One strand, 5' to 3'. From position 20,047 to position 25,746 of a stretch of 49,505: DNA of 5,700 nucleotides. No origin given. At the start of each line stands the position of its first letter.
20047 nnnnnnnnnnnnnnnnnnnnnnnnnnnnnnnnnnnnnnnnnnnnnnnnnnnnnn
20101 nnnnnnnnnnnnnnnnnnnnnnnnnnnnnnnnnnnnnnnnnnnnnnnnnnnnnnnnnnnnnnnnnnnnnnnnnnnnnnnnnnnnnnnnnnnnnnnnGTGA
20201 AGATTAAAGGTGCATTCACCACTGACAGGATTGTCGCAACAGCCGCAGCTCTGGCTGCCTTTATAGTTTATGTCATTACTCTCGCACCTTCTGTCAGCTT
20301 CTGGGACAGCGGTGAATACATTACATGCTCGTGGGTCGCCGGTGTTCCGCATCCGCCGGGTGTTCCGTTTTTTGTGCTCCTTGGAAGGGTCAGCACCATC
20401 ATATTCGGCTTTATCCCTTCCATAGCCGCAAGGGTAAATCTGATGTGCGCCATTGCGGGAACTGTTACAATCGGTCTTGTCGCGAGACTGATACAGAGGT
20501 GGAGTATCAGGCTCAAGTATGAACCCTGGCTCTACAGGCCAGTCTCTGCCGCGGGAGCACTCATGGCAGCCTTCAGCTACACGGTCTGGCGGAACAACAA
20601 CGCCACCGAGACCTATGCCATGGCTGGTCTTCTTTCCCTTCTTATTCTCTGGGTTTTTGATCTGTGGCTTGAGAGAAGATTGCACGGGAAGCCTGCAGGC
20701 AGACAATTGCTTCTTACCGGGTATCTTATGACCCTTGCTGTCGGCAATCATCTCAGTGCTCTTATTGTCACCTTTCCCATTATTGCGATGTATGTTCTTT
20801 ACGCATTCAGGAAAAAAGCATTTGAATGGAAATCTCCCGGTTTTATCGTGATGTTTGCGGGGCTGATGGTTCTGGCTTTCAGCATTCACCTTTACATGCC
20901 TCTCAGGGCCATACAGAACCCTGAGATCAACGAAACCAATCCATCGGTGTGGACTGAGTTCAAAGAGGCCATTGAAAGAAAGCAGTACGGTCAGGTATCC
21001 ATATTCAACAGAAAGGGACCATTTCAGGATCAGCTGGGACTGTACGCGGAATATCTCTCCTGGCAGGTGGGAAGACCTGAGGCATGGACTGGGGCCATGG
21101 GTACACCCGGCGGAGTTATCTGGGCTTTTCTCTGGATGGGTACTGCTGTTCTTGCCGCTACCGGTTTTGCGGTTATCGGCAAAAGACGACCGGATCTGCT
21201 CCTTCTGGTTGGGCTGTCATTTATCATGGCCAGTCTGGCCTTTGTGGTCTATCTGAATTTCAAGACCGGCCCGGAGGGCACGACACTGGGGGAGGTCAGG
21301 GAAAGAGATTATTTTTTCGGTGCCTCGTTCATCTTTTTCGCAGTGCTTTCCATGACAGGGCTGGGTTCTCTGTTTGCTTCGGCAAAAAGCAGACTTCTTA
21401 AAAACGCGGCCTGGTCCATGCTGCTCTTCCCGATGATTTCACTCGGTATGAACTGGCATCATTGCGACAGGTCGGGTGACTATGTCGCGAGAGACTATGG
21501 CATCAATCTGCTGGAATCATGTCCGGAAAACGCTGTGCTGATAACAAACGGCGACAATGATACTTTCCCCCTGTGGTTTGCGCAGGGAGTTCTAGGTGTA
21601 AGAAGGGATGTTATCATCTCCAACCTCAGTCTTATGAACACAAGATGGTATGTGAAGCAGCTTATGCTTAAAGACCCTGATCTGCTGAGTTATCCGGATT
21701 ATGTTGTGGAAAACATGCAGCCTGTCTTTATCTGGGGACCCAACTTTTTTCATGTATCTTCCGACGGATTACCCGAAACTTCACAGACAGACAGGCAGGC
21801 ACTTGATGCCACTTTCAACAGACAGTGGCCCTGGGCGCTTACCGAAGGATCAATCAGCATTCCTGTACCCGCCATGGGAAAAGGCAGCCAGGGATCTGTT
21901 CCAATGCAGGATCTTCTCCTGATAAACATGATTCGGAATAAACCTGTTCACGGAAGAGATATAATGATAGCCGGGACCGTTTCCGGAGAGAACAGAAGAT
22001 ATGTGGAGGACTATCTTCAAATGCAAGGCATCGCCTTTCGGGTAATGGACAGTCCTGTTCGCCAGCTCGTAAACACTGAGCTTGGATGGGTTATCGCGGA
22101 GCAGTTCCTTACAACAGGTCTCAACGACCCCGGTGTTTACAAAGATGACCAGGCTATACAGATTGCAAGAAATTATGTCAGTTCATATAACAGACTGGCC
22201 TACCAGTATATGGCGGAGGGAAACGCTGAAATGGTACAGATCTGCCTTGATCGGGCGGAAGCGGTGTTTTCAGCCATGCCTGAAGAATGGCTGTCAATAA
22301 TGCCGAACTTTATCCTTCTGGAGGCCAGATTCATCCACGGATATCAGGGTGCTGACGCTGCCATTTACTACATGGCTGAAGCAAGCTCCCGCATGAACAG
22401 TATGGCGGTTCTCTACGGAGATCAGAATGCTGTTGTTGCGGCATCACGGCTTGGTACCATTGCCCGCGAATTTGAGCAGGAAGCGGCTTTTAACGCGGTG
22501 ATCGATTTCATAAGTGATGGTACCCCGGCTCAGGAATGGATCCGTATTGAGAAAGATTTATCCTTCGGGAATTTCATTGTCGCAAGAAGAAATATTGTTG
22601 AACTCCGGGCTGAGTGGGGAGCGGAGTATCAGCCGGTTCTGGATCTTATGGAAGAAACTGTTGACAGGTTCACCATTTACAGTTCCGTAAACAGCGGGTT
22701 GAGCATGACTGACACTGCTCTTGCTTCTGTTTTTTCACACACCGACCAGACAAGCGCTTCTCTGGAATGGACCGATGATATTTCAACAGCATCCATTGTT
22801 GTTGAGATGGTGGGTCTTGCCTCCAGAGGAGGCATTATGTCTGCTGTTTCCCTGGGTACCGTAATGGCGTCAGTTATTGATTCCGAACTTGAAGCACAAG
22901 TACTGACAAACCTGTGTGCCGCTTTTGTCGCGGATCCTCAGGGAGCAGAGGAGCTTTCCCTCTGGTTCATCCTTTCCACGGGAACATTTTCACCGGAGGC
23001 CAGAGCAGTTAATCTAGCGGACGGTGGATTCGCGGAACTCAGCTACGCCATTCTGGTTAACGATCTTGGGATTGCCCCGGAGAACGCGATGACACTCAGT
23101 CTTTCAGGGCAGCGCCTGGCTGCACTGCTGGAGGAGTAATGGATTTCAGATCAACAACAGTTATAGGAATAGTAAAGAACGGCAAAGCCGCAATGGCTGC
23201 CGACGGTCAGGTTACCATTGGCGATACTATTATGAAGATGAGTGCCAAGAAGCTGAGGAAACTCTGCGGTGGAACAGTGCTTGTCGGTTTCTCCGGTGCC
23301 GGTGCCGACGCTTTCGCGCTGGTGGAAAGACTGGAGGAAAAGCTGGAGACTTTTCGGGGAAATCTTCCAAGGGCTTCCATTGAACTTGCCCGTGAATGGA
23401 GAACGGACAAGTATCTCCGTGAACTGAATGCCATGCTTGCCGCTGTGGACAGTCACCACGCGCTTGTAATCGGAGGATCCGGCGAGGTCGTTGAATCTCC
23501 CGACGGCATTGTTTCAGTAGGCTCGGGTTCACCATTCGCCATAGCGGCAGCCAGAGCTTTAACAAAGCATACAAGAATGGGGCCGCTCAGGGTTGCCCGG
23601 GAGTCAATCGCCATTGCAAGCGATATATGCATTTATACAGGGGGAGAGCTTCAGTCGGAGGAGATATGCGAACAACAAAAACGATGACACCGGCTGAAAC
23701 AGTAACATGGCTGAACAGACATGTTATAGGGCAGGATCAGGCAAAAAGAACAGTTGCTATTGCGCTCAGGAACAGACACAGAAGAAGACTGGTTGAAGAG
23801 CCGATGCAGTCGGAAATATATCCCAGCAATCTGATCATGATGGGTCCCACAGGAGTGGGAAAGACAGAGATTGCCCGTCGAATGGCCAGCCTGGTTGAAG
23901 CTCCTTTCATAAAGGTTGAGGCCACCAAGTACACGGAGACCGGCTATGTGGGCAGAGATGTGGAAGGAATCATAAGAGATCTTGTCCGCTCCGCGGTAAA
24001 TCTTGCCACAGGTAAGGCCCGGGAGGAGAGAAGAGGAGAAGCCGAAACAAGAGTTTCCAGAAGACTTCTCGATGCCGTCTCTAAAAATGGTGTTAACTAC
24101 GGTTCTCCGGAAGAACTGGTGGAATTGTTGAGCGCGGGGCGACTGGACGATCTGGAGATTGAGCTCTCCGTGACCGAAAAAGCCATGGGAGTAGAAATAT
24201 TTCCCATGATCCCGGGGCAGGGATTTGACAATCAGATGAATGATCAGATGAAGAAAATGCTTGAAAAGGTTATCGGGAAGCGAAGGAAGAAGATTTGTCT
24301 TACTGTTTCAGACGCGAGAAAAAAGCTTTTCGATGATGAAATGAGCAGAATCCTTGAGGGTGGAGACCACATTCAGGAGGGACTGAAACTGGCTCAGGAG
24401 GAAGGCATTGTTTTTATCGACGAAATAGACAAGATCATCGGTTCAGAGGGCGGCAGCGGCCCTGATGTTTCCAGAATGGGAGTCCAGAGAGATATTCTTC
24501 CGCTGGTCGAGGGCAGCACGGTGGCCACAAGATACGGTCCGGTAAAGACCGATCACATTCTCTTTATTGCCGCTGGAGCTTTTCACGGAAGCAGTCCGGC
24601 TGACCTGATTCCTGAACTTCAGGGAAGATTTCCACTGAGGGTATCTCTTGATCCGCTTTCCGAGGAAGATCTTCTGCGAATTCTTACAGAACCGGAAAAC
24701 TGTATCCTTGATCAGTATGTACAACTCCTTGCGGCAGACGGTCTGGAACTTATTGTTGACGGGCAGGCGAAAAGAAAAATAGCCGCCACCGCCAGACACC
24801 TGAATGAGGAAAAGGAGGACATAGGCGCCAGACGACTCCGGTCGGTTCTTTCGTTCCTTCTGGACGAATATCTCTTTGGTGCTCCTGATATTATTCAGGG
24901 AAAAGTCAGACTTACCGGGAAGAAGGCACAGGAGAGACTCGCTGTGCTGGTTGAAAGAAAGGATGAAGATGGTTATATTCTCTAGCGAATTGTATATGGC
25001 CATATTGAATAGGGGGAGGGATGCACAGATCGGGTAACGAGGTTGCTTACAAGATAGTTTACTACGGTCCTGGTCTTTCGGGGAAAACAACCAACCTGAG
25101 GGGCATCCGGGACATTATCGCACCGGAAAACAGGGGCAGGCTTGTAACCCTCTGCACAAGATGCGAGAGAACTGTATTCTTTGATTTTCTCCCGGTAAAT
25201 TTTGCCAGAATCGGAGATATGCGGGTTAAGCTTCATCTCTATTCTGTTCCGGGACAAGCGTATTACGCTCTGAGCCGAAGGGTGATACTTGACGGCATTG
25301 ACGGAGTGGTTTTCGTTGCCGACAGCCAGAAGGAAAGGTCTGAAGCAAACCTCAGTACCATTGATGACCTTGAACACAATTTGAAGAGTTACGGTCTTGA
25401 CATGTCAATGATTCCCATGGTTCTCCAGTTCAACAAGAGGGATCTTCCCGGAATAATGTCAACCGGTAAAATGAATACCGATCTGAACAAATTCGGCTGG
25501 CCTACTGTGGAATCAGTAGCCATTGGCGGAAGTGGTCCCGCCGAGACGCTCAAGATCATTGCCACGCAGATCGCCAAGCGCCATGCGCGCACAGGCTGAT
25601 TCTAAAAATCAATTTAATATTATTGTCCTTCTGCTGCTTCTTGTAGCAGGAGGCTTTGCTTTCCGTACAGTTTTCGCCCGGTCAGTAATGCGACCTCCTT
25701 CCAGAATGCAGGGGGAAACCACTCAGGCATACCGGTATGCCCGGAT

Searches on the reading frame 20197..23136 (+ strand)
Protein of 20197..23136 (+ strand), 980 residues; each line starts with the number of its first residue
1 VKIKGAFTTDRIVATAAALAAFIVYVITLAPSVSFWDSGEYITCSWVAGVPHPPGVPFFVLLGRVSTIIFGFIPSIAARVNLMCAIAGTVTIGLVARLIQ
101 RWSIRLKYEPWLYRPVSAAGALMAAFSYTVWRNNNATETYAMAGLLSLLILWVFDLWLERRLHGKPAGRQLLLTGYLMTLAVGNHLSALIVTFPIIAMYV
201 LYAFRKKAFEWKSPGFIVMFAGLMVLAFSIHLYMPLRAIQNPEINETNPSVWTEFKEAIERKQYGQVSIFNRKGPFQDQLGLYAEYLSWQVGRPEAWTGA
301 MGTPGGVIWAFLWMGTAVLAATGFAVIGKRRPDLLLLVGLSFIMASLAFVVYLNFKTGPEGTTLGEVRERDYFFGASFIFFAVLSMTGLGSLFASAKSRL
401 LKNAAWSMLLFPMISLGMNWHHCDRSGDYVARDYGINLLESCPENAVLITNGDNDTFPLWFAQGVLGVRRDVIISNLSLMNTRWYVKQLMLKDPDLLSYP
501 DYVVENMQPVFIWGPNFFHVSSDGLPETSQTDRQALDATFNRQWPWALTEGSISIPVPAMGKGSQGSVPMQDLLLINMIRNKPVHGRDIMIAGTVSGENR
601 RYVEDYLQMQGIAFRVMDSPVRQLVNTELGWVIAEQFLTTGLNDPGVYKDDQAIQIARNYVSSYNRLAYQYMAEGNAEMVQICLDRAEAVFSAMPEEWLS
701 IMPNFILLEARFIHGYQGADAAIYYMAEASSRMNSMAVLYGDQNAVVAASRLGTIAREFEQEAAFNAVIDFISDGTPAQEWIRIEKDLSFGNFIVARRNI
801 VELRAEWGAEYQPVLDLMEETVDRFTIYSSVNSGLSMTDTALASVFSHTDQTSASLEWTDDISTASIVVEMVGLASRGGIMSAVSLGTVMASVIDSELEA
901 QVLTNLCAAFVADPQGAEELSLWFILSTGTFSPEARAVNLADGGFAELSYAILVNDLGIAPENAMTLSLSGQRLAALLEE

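Call 9: search_protein_families(library=pfam, proteins=[window:20197-23136:+], max_evalue=0.001)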
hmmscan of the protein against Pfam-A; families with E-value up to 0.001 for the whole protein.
window:20197-23136:+ (980 aa): 1 family
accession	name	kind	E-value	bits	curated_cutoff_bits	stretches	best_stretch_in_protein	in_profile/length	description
PF11028.14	TMEM260-like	-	6.6e-35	120.9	24.2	1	37-203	1-173/179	Protein O-mannosyl-transferase TMEM260-like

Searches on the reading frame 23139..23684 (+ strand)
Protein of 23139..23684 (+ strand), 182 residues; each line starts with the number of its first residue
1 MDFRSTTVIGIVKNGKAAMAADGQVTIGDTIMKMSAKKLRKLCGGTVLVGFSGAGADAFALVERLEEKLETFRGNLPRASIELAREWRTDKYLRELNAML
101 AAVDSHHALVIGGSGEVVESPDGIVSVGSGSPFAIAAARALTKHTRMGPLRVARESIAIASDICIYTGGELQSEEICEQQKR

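Call 10: search_protein_families(library=pfam, proteins=[window:23139-23684:+], max_evalue=0.001)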
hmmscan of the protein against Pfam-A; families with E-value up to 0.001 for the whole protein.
window:23139-23684:+ (182 aa): 1 family
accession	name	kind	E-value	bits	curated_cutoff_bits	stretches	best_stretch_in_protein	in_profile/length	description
PF00227.31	Proteasome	-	9.2e-21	74.8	22.4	1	4-172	3-185/189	Proteasome subunit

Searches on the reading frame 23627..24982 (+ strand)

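Call 10: search_protein_families(library=pfam, proteins=[window:23627-24982:+], max_evalue=0.001)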
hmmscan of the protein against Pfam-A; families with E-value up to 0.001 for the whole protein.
window:23627-24982:+ (452 aa): 6 families
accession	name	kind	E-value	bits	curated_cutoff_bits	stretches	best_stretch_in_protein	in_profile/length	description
PF07724.20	AAA_2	-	1.2e-28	100.7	27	2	206-337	17-165/166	AAA domain (Cdc48 subfamily)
PF00004.35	AAA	-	6.4e-15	56.2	21.2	2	241-340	38-128/131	ATPase family associated with various cellular activities (AAA)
PF07728.20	AAA_5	-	1.9e-06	28.4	22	1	68-105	1-39/139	AAA domain (dynein-related subfamily)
PF01078.27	Mg_chelatase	-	3.5e-05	23.7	20.3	0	33-91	5-47/207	Magnesium chelatase, subunit ChlI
PF13401.12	AAA_22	-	5.5e-05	23.9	27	0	68-111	7-53/130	AAA domain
PF00493.29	MCM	-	0.00052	19.6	23.3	0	26-100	19-92/224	MCM P-loop domain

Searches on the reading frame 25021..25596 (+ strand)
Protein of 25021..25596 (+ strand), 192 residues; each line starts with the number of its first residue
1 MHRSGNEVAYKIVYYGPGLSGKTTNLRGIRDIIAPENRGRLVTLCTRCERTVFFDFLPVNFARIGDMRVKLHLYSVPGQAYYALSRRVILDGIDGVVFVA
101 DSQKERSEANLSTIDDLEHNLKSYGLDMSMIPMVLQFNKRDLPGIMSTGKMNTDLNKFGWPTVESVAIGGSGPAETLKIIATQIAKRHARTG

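Call 10: search_protein_families(library=pfam, proteins=[window:25021-25596:+], max_evalue=0.001)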
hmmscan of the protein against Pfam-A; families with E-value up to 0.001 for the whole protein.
window:25021-25596:+ (192 aa): 1 family
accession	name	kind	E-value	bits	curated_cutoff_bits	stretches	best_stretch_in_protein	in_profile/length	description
PF00025.27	Arf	-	0.00018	21.4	22.3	1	64-157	53-147/174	ADP-ribosylation factor family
